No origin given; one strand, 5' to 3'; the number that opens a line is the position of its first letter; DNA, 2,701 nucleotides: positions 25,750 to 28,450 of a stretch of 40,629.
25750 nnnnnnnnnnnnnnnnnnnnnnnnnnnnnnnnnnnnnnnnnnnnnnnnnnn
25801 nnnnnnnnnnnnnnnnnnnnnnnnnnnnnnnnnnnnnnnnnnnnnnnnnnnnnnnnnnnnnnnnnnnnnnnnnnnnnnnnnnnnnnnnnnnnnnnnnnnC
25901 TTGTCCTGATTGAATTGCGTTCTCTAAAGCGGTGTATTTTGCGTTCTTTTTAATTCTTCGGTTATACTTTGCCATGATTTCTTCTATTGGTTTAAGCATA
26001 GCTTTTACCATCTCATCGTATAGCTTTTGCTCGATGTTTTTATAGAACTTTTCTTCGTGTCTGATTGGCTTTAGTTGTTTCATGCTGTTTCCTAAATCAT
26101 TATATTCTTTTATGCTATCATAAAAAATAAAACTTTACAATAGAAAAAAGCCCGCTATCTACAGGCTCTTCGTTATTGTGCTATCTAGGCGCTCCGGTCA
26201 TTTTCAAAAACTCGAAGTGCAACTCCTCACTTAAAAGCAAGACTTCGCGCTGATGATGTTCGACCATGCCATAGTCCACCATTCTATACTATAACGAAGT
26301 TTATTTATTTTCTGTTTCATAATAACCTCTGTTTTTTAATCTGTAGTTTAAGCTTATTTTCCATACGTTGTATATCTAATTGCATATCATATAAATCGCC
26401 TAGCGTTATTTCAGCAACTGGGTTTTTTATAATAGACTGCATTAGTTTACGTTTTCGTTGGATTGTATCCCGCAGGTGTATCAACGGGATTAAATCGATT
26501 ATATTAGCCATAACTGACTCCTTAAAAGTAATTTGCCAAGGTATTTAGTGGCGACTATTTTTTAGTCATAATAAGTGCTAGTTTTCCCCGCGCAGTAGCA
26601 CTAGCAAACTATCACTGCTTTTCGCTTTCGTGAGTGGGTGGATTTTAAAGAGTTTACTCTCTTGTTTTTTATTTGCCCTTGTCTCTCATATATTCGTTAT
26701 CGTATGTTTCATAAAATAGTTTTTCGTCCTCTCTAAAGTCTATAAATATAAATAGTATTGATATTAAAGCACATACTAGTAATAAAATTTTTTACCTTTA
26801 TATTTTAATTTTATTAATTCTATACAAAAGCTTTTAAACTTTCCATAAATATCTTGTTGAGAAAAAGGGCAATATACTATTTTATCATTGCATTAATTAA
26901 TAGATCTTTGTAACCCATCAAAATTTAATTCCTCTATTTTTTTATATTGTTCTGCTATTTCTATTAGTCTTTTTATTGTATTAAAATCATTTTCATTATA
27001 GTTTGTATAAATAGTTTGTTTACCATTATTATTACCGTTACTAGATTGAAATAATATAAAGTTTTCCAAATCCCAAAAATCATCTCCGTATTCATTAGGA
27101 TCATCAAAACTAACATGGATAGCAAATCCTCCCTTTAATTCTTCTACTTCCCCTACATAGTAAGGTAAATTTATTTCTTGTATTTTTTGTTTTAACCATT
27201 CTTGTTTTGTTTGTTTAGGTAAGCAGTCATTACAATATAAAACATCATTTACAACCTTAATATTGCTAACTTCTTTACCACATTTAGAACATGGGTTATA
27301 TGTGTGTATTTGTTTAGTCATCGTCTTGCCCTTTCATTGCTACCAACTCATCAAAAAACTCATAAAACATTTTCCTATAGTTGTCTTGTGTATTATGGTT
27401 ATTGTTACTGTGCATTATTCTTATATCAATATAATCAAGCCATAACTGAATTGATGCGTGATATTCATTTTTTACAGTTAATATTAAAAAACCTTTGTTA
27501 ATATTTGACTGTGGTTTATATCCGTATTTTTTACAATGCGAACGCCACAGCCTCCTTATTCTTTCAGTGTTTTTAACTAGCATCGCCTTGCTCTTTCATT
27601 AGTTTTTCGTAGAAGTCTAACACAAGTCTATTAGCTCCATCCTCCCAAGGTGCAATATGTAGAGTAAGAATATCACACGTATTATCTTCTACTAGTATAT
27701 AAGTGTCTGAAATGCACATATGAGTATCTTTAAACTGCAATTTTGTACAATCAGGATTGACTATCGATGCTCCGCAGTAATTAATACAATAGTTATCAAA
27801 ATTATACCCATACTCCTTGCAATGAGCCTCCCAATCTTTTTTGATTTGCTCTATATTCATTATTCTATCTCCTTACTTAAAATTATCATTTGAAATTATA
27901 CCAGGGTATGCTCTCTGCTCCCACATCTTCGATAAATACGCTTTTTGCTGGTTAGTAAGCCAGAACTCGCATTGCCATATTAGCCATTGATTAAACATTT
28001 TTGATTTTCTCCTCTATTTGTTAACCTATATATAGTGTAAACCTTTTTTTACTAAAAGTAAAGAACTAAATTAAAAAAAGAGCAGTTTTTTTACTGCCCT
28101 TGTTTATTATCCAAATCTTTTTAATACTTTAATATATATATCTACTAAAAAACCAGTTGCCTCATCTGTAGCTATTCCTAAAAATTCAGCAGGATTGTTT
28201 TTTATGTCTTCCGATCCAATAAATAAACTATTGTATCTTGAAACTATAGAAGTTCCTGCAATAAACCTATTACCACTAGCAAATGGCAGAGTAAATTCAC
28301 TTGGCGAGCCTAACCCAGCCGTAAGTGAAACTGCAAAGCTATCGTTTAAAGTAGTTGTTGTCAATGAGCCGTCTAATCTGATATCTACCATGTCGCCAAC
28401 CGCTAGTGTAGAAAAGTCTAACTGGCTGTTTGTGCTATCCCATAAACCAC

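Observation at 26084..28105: Self-contained, transcriptionally insulated accessory cassette inserted in the middle of the late morphogenesis genes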

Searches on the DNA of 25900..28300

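Call 12: search_rna_families(source=window, start=25900, end=28300, threshold=evalue, max_evalue=5)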
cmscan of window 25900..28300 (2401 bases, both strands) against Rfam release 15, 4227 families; matches with E-value up to 5: 4.
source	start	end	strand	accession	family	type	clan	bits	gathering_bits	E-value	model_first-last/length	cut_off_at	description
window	26117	26219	-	RF00122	GadY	Gene; sRNA;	-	18.6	45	1.5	1-114/114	no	GadY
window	26137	26172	-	RF00489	ctRNA_p42d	Gene; antisense;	-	18.4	50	1.5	1-46/46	no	ctRNA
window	28135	28187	-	RF02250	Six3os1_5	Gene; lncRNA;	-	11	50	3.6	220-272/272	no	Six3os1 conserved region 5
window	27434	27486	-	RF00023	tmRNA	Gene;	CL00001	7.5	47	3.2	82-140/374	no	transfer-messenger RNA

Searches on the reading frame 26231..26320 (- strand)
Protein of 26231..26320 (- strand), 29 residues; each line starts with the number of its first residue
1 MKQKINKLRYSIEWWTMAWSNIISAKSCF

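Call 10: search_protein_families(library=pfam, proteins=[window:26231-26320:-], max_evalue=1)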
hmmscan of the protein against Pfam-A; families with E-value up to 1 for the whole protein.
window:26231-26320:- (29 aa): 0 families

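Call 11: search_protein_families(library=phrogs, proteins=[window:26231-26320:-], max_evalue=0.1)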
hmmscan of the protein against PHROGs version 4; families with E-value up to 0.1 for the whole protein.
window:26231-26320:- (29 aa): 0 families

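Call 73: search_protein_families(library=ncbifam, proteins=[window:26231-26320:-], max_evalue=0.1)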
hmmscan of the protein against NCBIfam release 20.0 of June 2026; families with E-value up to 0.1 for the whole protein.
window:26231-26320:- (29 aa): 0 families

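Call 74: search_protein_families(library=padloc, proteins=[window:26231-26320:-], max_evalue=0.1)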
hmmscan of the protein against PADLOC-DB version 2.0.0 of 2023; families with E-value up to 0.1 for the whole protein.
window:26231-26320:- (29 aa): 0 families

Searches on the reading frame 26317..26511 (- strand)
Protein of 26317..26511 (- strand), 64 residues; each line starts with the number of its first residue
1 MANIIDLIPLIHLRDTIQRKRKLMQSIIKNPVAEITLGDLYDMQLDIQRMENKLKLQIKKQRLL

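Call 10: search_protein_families(library=pfam, proteins=[window:26317-26511:-], max_evalue=1)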
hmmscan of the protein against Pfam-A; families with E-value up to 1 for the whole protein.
window:26317-26511:- (64 aa): 1 family
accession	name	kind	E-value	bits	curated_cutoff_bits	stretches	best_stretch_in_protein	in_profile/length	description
PF17401.7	DUF5407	-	0.011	16.4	25.3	1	15-47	14-44/74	Family of unknown function (DUF5407)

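Call 11: search_protein_families(library=phrogs, proteins=[window:26317-26511:-], max_evalue=0.1)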
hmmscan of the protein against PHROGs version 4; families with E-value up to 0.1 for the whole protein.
window:26317-26511:- (64 aa): 0 families

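Call 73: search_protein_families(library=ncbifam, proteins=[window:26317-26511:-], max_evalue=0.1)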
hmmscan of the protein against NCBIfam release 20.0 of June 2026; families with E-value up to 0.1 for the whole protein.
window:26317-26511:- (64 aa): 0 families

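Call 74: search_protein_families(library=padloc, proteins=[window:26317-26511:-], max_evalue=0.1)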
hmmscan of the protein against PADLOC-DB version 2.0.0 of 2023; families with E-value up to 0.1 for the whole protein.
window:26317-26511:- (64 aa): 0 families

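Call 88: search_solved_structures(query=window:26317-26511:-, max_evalue=1)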
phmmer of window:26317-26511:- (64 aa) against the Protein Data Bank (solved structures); distinct sequences matched with E-value up to 1: 2.
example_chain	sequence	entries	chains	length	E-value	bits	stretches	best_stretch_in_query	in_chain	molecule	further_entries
6nyr_A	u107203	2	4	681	2.4e-06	30.9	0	10-53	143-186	Crov588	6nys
4hzi_A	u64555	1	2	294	0.31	14.9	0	28-60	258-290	ABC transporter ATP-binding protein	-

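Call 89: search_solved_structures(query=window:26317-26511:-, max_evalue=0.01, show_alignments=1)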
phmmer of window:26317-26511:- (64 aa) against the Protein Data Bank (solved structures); distinct sequences matched with E-value up to 0.01: 1.
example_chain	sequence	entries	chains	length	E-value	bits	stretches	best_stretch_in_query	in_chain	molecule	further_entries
6nyr_A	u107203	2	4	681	2.4e-06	30.9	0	10-53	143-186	Crov588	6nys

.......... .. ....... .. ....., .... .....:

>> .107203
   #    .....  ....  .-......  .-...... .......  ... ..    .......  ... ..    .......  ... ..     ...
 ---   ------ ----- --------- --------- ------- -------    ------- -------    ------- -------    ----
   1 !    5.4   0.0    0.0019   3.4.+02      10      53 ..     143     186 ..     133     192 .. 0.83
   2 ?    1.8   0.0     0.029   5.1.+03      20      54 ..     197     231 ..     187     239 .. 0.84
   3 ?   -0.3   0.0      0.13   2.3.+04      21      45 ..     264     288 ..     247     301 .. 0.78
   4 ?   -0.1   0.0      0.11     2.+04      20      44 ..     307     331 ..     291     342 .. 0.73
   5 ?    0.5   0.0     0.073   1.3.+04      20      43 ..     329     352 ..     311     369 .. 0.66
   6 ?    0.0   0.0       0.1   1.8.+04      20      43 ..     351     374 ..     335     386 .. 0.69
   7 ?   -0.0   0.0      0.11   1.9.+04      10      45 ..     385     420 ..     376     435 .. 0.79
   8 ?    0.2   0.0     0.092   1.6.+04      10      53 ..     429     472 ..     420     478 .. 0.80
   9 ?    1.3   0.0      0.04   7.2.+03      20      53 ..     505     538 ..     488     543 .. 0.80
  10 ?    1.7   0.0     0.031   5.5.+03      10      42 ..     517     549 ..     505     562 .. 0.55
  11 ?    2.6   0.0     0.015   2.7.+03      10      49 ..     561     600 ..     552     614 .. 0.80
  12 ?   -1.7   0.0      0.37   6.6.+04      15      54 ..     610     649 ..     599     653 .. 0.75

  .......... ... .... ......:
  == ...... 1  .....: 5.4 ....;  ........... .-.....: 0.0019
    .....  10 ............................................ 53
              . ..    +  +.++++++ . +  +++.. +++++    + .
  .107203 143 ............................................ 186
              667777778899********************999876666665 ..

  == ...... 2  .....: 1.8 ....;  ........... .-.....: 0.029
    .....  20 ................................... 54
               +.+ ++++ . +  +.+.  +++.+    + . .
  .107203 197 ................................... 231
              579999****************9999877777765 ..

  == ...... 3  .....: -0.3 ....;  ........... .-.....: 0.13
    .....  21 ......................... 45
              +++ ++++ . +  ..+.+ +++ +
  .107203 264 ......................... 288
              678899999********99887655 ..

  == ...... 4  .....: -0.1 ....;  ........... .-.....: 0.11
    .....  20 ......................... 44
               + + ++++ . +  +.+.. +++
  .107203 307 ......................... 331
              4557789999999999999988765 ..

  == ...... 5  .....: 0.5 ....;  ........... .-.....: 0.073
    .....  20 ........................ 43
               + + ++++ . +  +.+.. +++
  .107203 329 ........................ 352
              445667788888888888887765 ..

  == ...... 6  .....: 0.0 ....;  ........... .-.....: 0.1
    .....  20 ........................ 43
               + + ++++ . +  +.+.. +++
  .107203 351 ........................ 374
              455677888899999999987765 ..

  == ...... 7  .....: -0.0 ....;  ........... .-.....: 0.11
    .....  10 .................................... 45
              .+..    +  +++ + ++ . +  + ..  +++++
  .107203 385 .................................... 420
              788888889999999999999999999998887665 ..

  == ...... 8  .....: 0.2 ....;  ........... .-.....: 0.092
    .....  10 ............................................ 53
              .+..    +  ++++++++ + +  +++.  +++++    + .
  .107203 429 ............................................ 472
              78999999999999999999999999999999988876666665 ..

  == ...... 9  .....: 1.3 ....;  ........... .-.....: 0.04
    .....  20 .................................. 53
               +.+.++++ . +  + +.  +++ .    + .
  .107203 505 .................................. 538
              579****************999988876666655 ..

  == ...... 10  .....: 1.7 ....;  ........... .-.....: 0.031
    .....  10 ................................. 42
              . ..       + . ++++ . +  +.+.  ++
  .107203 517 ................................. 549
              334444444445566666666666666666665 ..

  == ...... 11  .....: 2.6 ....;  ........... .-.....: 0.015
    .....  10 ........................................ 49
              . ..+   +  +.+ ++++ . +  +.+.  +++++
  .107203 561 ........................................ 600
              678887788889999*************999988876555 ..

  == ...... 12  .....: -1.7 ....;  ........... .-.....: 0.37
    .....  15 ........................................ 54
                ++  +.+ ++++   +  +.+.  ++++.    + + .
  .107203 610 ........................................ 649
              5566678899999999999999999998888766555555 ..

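Call 101: find_related_loci(query=window:26317-26511:-, collection=viral_contigs, flank=6000)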
Query window:26317-26511:- (64 aa) in viral_contigs; peptide patterns used: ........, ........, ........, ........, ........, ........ (x = any residue, [..] = any of these).
32 stretches matched a pattern, but none encodes a relative of the query by tblastn (E <= 1e-3).

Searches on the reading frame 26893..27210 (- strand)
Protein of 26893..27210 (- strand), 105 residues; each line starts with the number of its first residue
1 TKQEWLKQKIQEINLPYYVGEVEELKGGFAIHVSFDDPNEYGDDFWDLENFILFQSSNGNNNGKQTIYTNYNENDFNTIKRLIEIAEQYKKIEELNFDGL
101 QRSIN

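Call 102: find_related_loci(query=A7, collection=viral_contigs, flank=8000)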
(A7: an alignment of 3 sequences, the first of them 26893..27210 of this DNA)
Query A7 (105 aa) in viral_contigs; peptide patterns used: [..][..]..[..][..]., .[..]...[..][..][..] (x = any residue, [..] = any of these).
598 stretches matched a pattern, but none encodes a relative of the query by tblastn (E <= 1e-3).
